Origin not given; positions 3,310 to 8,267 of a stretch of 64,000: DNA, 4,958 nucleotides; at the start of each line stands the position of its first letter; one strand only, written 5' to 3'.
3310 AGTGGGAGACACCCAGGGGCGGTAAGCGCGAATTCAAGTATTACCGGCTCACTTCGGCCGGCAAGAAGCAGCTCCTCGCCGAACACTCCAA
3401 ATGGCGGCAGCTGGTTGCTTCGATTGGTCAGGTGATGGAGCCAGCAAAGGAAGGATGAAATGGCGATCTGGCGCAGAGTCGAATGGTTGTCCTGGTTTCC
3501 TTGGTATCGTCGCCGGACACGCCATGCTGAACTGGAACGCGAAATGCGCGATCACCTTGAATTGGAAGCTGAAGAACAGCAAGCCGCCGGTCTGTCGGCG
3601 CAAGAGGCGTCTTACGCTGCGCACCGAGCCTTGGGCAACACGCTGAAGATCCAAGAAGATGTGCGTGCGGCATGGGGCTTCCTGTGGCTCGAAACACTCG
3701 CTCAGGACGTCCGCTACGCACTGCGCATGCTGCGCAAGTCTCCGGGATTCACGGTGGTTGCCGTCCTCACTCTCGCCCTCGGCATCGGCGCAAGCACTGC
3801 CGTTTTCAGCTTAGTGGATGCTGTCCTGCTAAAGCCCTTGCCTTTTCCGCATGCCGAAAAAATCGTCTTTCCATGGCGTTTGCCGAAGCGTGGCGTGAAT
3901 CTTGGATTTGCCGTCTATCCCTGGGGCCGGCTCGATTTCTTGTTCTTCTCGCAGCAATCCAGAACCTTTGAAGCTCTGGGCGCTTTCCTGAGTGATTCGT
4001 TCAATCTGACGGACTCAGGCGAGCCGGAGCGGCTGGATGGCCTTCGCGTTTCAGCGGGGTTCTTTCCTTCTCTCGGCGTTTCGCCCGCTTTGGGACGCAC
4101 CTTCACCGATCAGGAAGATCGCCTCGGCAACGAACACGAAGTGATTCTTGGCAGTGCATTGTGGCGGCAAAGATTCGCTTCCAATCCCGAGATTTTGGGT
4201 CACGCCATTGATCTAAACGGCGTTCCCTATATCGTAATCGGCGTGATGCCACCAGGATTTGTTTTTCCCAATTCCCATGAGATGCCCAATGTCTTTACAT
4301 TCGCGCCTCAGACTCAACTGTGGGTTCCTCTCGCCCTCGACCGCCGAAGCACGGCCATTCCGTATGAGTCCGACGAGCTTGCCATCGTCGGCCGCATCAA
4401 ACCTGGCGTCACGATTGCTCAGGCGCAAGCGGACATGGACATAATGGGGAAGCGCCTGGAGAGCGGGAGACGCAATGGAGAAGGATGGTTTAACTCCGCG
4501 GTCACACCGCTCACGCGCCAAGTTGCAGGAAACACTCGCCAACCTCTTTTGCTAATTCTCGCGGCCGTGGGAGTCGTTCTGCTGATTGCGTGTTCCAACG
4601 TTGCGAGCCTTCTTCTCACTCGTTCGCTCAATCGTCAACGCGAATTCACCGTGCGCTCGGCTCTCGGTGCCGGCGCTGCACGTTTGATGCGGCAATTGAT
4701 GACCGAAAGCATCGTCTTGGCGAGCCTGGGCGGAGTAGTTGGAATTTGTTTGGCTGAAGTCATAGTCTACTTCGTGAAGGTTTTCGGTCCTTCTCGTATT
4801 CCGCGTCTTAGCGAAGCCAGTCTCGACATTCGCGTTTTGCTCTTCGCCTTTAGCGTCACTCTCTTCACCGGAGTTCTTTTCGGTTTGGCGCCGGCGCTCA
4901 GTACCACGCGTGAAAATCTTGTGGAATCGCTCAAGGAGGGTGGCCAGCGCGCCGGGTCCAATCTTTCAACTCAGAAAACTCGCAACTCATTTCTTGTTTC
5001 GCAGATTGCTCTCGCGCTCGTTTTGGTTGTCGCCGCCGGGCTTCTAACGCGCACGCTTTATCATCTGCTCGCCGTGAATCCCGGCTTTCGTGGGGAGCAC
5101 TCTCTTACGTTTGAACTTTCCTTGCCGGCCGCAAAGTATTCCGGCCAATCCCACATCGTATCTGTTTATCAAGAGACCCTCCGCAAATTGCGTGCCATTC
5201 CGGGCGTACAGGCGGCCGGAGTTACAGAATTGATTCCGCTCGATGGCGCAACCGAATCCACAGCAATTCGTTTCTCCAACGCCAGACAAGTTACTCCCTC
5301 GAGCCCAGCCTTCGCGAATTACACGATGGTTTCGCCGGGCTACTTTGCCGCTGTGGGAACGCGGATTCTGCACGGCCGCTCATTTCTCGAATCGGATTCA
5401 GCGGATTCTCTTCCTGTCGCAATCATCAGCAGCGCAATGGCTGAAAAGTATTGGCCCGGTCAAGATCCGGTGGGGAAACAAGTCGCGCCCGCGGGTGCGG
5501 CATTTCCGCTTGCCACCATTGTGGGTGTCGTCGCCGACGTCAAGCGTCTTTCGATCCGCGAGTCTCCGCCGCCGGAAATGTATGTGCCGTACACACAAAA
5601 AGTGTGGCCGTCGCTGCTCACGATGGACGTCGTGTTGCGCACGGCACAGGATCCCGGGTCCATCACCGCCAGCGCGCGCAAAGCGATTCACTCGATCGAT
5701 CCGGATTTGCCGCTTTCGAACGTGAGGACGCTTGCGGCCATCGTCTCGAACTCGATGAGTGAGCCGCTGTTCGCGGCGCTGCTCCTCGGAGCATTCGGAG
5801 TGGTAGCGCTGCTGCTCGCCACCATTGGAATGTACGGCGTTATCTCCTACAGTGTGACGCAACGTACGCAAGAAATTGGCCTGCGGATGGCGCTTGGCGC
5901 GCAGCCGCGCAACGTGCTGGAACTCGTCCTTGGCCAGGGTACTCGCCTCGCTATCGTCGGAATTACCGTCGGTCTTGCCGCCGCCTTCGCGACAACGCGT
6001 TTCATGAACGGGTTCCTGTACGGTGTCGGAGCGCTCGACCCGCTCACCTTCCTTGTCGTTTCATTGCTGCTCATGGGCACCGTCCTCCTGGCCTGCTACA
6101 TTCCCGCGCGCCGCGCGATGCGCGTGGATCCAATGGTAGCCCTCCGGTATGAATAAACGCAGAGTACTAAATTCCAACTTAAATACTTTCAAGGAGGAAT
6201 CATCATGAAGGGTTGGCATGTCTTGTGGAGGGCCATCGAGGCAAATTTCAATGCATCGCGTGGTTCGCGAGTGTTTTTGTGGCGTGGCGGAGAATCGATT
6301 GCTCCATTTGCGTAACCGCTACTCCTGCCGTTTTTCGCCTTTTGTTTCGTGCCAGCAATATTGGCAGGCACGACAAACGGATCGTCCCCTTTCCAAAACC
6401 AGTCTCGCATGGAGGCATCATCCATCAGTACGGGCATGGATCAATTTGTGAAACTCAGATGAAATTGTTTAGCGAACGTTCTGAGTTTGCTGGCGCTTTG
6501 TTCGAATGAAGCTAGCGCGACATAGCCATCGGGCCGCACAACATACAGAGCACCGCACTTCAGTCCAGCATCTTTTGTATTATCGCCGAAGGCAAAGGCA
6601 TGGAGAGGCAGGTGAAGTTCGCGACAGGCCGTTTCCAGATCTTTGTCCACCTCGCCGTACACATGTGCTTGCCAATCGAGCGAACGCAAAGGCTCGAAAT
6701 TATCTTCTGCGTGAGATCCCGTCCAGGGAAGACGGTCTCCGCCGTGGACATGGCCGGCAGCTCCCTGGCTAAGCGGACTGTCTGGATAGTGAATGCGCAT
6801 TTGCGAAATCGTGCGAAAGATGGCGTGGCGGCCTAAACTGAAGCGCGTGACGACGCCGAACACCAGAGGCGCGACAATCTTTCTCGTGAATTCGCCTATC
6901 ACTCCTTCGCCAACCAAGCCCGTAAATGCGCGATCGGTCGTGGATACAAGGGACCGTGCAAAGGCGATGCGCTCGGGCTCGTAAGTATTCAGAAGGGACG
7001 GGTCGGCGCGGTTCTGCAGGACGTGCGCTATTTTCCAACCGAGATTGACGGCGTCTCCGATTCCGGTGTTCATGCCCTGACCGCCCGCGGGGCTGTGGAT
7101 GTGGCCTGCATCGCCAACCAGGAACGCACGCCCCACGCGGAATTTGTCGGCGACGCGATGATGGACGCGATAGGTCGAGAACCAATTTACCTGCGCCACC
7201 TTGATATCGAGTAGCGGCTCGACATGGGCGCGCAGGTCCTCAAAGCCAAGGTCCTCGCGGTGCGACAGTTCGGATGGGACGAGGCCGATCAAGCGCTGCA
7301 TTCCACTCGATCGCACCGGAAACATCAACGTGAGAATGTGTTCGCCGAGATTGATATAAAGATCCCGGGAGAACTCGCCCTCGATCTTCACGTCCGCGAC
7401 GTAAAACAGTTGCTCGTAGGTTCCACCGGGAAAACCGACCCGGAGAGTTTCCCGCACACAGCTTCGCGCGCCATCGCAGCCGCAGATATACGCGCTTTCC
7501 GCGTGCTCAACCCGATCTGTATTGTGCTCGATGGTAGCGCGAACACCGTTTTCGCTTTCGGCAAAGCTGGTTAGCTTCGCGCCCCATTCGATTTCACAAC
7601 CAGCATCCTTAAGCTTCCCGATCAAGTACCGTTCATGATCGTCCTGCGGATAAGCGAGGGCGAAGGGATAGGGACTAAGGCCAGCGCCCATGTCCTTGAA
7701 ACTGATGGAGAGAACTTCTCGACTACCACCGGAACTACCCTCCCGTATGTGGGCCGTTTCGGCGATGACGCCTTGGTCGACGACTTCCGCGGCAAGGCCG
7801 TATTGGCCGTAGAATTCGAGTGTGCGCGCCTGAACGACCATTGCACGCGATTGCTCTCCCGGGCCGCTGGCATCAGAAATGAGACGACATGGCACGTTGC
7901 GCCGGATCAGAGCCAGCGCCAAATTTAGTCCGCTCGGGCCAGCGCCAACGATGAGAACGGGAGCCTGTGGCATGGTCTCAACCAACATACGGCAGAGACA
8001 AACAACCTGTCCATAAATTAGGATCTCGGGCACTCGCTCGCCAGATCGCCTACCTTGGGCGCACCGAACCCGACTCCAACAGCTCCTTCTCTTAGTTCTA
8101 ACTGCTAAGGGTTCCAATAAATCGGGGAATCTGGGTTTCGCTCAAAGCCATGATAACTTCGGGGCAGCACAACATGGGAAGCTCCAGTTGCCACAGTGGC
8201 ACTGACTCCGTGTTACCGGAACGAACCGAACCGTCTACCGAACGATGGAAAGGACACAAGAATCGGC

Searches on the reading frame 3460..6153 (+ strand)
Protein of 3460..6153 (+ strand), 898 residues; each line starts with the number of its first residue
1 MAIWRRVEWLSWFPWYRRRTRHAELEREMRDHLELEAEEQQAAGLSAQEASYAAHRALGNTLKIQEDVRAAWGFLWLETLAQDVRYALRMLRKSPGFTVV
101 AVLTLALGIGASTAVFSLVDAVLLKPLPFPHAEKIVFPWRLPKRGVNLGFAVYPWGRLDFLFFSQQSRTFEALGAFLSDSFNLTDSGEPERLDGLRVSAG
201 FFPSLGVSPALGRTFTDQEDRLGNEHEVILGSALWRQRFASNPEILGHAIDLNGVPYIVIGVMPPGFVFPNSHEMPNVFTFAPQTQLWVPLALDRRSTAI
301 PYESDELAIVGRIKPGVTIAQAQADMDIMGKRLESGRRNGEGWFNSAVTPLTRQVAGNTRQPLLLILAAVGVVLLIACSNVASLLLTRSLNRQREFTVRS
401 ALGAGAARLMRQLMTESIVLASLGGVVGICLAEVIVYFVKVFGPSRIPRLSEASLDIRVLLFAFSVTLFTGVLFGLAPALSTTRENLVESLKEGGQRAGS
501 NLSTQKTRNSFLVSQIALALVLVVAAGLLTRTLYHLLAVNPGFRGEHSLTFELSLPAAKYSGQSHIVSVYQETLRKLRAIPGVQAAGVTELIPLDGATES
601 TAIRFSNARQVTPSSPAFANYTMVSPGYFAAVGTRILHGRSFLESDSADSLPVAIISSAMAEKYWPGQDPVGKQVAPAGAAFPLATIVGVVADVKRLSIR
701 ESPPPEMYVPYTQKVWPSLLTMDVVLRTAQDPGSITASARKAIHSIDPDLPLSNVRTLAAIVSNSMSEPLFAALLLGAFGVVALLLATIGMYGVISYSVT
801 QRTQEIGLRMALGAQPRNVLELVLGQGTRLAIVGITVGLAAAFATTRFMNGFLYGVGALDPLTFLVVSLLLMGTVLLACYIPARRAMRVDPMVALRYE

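Call 25: search_protein_families(library=pfam, proteins=[window:3460-6153:+], max_evalue=0.0001)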
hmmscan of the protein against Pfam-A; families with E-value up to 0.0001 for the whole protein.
window:3460-6153:+ (898 aa): 2 families
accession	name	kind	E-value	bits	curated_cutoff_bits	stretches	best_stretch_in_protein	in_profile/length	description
PF12704.14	MacB_PCD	-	3.2e-34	119.5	27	2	98-326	1-204/207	MacB-like periplasmic core domain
PF02687.27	FtsX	-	3.4e-23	82.4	25.5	2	778-891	2-120/120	FtsX-like permease C-terminal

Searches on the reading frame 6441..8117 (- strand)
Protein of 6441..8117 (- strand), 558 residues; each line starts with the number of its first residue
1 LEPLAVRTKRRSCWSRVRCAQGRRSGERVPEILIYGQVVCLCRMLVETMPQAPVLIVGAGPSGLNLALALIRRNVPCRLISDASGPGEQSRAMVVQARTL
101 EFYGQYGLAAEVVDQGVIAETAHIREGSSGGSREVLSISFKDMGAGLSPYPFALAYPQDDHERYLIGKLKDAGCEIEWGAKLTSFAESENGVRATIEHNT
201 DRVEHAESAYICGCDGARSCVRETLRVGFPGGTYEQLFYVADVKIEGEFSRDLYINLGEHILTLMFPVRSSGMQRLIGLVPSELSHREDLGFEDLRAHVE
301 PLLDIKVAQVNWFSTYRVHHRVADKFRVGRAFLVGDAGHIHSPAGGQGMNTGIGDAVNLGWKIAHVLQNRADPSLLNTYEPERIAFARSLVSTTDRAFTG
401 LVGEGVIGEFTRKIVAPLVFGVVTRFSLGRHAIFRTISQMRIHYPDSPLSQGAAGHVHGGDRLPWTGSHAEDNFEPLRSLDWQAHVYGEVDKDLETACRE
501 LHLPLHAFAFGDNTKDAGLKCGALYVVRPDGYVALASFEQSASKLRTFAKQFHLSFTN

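Call 25: search_protein_families(library=pfam, proteins=[window:6441-8117:-], max_evalue=0.0001)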
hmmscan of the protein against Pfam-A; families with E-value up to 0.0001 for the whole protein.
window:6441-8117:- (558 aa): 1 family
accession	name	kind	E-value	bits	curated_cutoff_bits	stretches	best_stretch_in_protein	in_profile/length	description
PF01494.25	FAD_binding_3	-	1.2e-71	242.3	22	1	52-392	2-347/349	FAD binding domain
